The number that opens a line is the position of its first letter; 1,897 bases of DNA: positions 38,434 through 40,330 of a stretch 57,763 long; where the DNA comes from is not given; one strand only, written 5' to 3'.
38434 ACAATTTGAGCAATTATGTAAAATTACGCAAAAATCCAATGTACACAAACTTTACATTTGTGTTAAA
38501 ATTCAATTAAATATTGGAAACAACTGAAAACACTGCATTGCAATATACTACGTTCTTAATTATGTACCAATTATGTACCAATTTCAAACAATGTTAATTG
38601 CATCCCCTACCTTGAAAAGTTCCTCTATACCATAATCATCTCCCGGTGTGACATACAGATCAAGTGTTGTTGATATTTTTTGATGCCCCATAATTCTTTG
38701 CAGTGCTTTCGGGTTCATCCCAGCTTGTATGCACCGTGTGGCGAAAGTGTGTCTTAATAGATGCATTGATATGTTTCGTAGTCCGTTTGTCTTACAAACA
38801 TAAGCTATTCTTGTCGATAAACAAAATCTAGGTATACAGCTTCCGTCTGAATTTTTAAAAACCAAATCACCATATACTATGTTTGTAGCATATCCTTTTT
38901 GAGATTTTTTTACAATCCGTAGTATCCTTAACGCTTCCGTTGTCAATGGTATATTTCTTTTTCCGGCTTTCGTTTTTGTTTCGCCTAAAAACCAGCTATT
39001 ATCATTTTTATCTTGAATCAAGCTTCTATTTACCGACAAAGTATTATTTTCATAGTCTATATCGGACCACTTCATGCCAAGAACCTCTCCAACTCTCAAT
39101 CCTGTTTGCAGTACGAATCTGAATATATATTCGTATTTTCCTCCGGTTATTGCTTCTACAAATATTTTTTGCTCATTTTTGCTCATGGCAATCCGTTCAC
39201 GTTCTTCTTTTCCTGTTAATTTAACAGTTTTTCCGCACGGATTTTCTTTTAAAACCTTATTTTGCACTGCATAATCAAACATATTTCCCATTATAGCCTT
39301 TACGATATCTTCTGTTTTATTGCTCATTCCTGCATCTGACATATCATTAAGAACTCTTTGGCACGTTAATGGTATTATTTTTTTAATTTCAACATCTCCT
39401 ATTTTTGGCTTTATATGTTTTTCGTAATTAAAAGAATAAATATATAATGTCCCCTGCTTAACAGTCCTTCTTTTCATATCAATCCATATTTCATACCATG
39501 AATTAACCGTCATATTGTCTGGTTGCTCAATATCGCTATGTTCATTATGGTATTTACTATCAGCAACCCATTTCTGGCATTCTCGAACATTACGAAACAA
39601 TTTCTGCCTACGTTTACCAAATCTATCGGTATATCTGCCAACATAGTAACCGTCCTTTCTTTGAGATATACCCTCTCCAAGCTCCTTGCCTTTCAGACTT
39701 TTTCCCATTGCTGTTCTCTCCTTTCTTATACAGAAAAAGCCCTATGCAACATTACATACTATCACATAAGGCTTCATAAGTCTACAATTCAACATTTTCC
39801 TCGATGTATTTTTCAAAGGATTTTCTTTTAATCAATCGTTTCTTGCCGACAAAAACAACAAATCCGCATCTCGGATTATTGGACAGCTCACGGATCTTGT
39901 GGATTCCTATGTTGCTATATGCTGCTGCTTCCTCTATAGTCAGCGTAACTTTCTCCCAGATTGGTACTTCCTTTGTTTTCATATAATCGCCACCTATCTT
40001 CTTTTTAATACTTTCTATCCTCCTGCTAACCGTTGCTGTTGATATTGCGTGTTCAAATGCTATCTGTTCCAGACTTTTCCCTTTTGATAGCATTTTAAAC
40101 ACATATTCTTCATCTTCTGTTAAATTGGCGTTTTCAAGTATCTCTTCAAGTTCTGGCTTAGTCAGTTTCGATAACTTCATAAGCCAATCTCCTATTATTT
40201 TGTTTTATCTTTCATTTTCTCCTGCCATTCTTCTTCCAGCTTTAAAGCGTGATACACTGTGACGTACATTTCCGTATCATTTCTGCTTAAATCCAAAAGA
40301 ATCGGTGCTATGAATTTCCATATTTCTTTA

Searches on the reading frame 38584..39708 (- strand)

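Call 79: search_protein_families(library=pfam, proteins=[window:38584-39708:-], max_evalue=0.001)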
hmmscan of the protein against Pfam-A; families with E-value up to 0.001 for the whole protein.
window:38584-39708:- (374 aa): 3 families
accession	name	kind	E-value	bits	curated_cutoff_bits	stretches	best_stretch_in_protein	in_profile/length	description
PF00589.27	Phage_integrase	-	1.6e-25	90.3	27.1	1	192-353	24-166/172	Phage integrase family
PF14659.12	Phage_int_SAM_3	-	7.2e-13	49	22.6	1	67-123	1-57/58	Phage integrase, N-terminal SAM-like domain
PF22022.2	Phage_int_M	-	6.2e-07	30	27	1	73-159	6-91/96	Phage integrase central domain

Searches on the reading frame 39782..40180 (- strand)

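Call 79: search_protein_families(library=pfam, proteins=[window:39782-40180:-], max_evalue=0.001)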
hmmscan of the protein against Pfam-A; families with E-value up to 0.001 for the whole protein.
window:39782-40180:- (132 aa): 4 families
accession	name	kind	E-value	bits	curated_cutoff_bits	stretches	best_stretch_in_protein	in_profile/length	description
PF09035.16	Tn916-Xis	-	9.3e-24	83.9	22.9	1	69-129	5-66/69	Excisionase from transposon Tn916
PF00196.25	GerE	-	7.7e-07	29.1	23.5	1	19-63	2-46/57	Bacterial regulatory proteins, luxR family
PF20063.5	DUF6462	-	9.2e-07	29.4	27.1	1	81-129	5-51/51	Family of unknown function (DUF6462)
PF12728.13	HTH_17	-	1.4e-06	28.9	27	1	80-129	2-50/51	Helix-turn-helix domain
